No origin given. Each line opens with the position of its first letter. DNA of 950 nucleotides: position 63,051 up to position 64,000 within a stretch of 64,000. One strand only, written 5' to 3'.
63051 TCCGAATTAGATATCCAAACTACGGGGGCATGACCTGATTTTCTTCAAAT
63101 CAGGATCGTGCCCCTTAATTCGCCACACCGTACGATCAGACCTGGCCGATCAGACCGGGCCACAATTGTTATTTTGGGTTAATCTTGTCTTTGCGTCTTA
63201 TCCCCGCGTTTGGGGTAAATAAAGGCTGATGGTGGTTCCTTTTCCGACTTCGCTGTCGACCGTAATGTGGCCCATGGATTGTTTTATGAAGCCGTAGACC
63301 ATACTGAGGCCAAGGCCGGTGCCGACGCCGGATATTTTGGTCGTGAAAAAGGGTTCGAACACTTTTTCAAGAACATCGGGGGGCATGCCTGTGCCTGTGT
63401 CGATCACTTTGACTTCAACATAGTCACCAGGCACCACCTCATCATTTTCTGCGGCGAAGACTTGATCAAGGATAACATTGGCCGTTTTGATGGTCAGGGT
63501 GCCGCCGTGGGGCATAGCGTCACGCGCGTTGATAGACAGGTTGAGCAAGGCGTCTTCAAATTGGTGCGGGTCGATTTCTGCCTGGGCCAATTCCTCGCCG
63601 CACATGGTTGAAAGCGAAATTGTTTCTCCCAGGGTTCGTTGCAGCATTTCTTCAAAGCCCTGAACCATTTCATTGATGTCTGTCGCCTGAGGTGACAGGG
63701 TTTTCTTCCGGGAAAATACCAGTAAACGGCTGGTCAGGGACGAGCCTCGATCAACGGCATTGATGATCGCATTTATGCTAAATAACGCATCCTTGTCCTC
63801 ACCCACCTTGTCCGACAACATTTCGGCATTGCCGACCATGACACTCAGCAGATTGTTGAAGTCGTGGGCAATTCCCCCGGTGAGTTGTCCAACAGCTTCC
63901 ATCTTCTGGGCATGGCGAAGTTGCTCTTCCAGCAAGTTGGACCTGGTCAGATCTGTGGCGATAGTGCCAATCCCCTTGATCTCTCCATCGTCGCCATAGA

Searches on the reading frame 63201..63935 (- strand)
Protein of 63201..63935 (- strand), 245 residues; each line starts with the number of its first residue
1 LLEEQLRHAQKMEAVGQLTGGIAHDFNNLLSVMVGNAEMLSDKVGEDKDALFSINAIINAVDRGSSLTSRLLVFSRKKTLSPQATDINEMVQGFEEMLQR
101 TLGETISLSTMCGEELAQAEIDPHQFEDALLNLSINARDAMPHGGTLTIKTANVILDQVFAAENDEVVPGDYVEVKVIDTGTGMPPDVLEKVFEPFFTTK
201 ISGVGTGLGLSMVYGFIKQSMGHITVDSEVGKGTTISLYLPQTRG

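Call 12: search_protein_families(library=pfam, proteins=[window:63201-63935:-], max_evalue=0.001)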
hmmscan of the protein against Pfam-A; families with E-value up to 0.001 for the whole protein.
window:63201-63935:- (245 aa): 2 families
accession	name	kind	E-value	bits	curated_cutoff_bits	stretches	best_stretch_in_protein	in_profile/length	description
PF02518.31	HATPase_c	-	6.6e-23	81.7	26.4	1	122-243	2-110/111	Histidine kinase-, DNA gyrase B-, and HSP90-like ATPase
PF00512.31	HisKA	-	2.3e-09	37.6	26.9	1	15-78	2-64/66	His Kinase A (phospho-acceptor) domain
